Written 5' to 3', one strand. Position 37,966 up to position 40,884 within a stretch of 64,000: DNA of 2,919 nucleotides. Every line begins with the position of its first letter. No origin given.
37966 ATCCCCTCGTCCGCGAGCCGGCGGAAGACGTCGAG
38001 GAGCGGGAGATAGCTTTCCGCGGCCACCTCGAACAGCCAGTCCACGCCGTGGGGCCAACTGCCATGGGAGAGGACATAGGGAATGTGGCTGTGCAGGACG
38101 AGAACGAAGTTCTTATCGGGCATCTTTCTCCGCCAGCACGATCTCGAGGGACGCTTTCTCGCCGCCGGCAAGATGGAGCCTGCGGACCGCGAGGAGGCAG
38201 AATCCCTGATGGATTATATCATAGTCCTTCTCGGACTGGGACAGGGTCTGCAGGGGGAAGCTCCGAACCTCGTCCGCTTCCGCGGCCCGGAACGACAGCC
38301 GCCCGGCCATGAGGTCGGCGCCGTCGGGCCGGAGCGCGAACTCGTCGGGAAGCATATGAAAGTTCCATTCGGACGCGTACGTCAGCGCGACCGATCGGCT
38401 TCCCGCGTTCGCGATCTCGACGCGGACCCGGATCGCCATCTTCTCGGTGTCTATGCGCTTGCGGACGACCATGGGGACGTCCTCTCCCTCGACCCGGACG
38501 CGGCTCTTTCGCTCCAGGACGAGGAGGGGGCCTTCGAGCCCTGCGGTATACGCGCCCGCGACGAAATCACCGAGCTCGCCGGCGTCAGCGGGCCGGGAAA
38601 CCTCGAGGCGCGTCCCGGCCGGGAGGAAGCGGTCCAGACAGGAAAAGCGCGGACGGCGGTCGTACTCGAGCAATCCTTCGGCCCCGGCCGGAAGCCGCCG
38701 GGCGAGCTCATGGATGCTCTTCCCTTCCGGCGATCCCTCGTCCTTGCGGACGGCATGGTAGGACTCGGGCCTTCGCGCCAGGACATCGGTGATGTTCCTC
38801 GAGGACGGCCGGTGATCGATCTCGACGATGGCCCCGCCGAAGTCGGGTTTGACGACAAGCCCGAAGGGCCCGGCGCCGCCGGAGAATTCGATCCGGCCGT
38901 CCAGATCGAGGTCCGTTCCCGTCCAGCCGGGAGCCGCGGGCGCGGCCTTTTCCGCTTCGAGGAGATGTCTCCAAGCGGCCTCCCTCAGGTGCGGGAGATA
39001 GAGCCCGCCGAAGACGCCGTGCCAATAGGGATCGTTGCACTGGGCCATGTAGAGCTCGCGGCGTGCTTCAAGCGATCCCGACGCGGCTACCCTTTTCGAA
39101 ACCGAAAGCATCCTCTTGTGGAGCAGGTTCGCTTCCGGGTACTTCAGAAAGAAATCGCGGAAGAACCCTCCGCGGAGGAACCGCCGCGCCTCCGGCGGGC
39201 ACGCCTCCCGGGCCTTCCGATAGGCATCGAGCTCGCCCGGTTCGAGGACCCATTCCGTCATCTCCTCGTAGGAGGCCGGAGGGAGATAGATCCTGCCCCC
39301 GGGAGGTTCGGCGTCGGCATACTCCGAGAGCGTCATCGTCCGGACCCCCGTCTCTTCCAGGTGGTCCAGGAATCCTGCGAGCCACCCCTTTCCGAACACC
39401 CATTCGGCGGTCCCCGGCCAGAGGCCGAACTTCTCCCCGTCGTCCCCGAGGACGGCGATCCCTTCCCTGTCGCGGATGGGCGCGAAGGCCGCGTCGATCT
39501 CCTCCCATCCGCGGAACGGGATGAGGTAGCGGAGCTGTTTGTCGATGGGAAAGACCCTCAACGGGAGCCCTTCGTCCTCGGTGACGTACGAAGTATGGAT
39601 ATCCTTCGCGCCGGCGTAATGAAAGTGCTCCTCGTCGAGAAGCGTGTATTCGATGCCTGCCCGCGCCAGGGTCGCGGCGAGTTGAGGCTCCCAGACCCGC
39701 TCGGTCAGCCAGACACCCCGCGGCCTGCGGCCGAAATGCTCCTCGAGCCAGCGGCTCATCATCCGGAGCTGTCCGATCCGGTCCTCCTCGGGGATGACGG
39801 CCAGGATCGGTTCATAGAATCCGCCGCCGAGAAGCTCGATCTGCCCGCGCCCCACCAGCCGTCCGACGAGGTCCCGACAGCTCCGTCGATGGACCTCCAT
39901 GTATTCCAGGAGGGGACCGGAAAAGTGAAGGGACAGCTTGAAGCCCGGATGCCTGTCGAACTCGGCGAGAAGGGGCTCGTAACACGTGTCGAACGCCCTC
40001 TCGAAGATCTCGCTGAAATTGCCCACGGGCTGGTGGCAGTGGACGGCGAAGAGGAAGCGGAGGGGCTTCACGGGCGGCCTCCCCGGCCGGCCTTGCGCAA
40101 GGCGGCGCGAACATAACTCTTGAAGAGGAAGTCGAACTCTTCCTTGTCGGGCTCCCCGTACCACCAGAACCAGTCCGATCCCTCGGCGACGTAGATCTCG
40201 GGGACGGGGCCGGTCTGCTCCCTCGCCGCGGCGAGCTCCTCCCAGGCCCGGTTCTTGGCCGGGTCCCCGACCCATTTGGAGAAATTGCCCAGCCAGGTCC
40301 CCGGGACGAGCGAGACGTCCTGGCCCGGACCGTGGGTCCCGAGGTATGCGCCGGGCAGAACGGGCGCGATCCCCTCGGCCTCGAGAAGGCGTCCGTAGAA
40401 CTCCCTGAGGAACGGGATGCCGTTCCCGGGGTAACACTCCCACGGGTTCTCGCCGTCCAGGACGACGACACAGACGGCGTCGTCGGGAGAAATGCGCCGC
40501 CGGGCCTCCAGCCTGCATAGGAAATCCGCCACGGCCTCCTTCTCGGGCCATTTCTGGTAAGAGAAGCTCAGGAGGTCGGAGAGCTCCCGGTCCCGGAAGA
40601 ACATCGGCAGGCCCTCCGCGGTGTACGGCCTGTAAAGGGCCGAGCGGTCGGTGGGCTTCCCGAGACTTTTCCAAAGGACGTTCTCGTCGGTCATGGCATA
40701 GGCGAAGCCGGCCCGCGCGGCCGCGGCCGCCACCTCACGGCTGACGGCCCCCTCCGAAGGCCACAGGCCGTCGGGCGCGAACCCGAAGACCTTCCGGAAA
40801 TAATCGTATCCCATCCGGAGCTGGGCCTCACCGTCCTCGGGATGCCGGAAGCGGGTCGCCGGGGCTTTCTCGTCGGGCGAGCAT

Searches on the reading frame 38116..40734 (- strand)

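Call 11: search_protein_families(library=pfam, max_evalue=0.00001, proteins=[window:38116-40734:-])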
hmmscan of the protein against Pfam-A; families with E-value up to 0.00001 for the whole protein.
seq(873 aa): 4 families
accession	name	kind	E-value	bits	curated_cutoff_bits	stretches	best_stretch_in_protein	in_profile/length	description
PF03065.20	Glyco_hydro_57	-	3e-48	165.1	21.2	1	242-485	46-291/291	Glycosyl hydrolase family 57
PF09095.17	AmyA-gluTrfs_C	-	2.9e-40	139.1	22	1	608-796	1-191/284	Alpha-amylase/4-alpha-glucanotransferase, C-terminal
PF09094.16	AmyA-A_glucT_m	-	2.2e-30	105.3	27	1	523-596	1-78/80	Alpha-amylase/4-alpha-glucanotransferase, middle domain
PF01074.27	Glyco_hydro_38N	-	4.1e-07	30.1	25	1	246-371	23-148/270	Glycosyl hydrolases family 38 N-terminal domain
